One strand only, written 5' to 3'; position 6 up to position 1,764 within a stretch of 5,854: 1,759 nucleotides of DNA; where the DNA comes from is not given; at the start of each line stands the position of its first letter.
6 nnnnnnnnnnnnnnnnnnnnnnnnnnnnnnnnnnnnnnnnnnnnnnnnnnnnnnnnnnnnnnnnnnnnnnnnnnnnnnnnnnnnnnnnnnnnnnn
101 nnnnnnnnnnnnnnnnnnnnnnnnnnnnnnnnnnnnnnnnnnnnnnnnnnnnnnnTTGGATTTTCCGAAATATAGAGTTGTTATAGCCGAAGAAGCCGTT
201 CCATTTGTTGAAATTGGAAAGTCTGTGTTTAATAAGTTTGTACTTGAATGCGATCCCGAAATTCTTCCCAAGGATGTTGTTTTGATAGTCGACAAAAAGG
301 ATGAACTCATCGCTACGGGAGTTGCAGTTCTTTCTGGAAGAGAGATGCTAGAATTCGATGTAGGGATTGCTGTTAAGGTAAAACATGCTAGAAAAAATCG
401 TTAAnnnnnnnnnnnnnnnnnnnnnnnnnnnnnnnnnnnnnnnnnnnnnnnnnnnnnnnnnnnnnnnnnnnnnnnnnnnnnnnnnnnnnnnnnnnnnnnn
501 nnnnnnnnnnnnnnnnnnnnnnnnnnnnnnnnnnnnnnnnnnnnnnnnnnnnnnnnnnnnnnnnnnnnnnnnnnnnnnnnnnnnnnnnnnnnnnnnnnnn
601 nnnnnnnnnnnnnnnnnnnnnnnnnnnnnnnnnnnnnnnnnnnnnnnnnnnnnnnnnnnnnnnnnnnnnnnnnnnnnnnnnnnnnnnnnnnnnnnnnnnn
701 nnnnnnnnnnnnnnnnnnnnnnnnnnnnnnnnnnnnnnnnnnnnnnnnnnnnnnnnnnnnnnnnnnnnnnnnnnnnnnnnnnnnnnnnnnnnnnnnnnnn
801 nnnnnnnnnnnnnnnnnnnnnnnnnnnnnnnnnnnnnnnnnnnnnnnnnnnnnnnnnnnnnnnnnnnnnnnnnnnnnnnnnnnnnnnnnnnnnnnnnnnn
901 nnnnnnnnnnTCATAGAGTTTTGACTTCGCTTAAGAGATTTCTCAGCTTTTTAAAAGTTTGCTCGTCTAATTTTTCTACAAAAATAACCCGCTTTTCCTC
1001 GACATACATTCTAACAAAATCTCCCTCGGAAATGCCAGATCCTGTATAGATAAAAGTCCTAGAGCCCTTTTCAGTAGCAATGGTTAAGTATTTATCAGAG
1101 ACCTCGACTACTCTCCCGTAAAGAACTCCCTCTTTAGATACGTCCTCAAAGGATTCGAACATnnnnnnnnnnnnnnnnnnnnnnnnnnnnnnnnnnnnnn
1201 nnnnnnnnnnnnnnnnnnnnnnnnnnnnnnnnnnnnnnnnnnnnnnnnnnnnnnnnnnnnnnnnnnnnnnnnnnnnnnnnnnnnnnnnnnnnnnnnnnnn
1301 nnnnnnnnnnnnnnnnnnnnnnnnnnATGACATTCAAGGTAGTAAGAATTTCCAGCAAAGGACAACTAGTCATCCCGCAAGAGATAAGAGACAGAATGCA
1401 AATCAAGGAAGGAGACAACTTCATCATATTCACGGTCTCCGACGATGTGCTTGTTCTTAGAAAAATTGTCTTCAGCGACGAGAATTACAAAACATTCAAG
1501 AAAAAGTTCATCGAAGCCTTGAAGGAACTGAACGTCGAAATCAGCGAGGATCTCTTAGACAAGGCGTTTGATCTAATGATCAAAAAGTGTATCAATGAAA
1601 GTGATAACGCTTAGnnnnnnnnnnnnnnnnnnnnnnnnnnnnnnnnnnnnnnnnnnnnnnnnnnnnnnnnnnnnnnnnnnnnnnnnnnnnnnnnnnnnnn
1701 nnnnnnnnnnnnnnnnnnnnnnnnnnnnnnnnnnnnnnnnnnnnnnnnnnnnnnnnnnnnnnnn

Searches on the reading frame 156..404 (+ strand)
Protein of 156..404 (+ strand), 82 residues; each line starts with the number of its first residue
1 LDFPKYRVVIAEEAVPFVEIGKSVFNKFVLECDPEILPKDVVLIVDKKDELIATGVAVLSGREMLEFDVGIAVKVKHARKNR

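Call 3: search_protein_families(library=pfam, proteins=[window:156-404:+], max_evalue=0.1)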
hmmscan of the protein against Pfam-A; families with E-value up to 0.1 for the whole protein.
window:156-404:+ (82 aa): 2 families
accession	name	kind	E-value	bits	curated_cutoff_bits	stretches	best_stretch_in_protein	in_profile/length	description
PF01472.26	PUA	-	2.8e-19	69.3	24.8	1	7-77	2-72/74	PUA domain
PF03657.19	UPF0113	-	0.012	16.4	23.8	1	21-59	15-53/73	UPF0113 PUA domain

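Call 4: search_protein_families(library=ncbifam, proteins=[window:156-404:+], max_evalue=0.1)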
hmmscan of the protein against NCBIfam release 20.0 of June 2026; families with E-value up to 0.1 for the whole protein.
window:156-404:+ (82 aa): 14 families
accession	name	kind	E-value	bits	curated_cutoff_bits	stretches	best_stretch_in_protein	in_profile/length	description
TIGR00451.1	unchar_dom_2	domain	5.1e-12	45.9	27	1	5-77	30-103/107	uncharacterized domain 2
NF040592.1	tRNA_mod_ArcS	equivalog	6.3e-11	41.6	440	1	5-77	509-574/575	archaeosine synthase subunit alpha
NF011151.0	PRK14560.1-2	equivalog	1e-10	41.8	291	1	5-81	87-164/172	putative RNA-binding protein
NF010368.0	PRK13795.1-3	equivalog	1.9e-10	39.6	588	1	7-79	131-203/635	hypothetical protein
NF011153.0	PRK14560.1-4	equivalog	8.8e-10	38.8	169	1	4-77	77-151/162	putative RNA-binding protein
TIGR03684.1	arCOG00985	hypoth_equivalog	9.8e-10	38.5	120.6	1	3-77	70-145/154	arCOG04150 universal archaeal PUA-domain protein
TIGR00425.1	CBF5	equivalog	2e-07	30.4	238.15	1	7-78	239-310/322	RNA-guided pseudouridylation complex pseudouridine synthase subunit Cbf5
NF010367.0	PRK13795.1-2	equivalog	6.7e-07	28.1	456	1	7-80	129-201/584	hypothetical protein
NF003280.0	PRK04270.1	equivalog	7.3e-07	28.2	242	1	7-77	236-306/323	RNA-guided pseudouridylation complex pseudouridine synthase subunit Cbf5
NF053620.1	ArchsnAlpArcSThp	equivalog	1.5e-05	23.6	600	1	23-76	463-515/515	archaeosine synthase subunit alpha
NF011152.0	PRK14560.1-3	equivalog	8e-05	22.5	249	1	3-77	79-154/165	putative RNA-binding protein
NF010369.0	PRK13795.1-4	equivalog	8.5e-05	20.9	1086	1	7-80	136-210/633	hypothetical protein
NF011154.0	PRK14560.1-6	equivalog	0.00033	20.8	224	1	7-74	77-145/159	putative RNA-binding protein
NF011150.0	PRK14560.1-1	equivalog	0.028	14.3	217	1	8-61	72-125/155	putative RNA-binding protein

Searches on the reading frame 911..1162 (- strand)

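Call 3: search_protein_families(library=pfam, proteins=[window:911-1162:-], max_evalue=0.1)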
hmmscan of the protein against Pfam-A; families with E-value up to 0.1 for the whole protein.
window:911-1162:- (83 aa): 1 family
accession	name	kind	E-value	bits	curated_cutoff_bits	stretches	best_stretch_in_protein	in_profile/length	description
PF12791.13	RsgI_N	-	0.021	15.1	25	0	16-33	4-21/40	Anti-sigma factor N-terminus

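Call 4: search_protein_families(library=ncbifam, proteins=[window:911-1162:-], max_evalue=0.1)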
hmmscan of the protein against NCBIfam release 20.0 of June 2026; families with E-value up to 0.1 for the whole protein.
window:911-1162:- (83 aa): 2 families
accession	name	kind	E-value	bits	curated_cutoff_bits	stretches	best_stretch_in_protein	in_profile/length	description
NF041655.1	MM0924_fam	subfamily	0.0074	15.9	45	1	11-38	20-47/57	MM0924 family protein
NF040942.2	hypo_ExtJ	equivalog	0.089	13.2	52.5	0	14-57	26-63/77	selenite/tellurite reduction operon protein ExtJ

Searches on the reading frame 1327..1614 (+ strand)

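Call 3: search_protein_families(library=pfam, proteins=[window:1327-1614:+], max_evalue=0.1)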
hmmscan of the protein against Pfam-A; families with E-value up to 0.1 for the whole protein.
window:1327-1614:+ (95 aa): 3 families
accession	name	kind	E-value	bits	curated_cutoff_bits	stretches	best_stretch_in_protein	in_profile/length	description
PF04014.23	MazE_antitoxin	-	2.3e-09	37.5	24.7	1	5-47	1-43/48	Antidote-toxin recognition MazE, bacterial antitoxin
PF15937.10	PrlF_antitoxin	-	0.04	14.5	32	0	8-47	4-43/99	prlF antitoxin for toxin YhaV_toxin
PF14250.11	AbrB-like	-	0.07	13.7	25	0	6-34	33-61/70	AbrB-like transcriptional regulator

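Call 4: search_protein_families(library=ncbifam, proteins=[window:1327-1614:+], max_evalue=0.1)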
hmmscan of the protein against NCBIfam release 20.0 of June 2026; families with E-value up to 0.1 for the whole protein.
window:1327-1614:+ (95 aa): 10 families
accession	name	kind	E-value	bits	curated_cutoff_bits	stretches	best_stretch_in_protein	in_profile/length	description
TIGR01439.1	lp_hng_hel_AbrB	domain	1e-12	47.6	28.3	1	6-47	2-43/44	transcriptional regulator, AbrB family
NF040962.1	near_HgcAB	equivalog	7.1e-09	35.4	70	1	5-40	7-42/70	HgcAB-associated protein HgcC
TIGR02851.1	spore_V_T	equivalog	9.1e-09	35.4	235.9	1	5-67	6-67/180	stage V sporulation protein T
NF006352.0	PRK08577.1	equivalog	4.6e-05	23.5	140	1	4-39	5-40/136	hypothetical protein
NF050106.1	TA_MazE_antitoxin_Deino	equivalog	0.00028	21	65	1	12-38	1-27/65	type II toxin-antitoxin system MazE family antitoxin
TIGR02609.1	doc_partner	hypoth_equivalog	0.00071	19.9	55.9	1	14-60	12-53/74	putative addiction module antidote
NF007429.0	PRK09974.1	equivalog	0.02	14.8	125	1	7-63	16-70/114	type II toxin-antitoxin system PrlF family antitoxin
NF007039.0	PRK09496.3-2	equivalog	0.025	13.4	293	1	3-59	178-230/446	Trk system potassium transporter TrkA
TIGR01050.1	rpsS_bact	equivalog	0.044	14.1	89.35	1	4-42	29-67/92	30S ribosomal protein S19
NF001476.0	PRK00326.2-2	equivalog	0.066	12.8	162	1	5-41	93-127/163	division/cell wall cluster transcriptional repressor MraZ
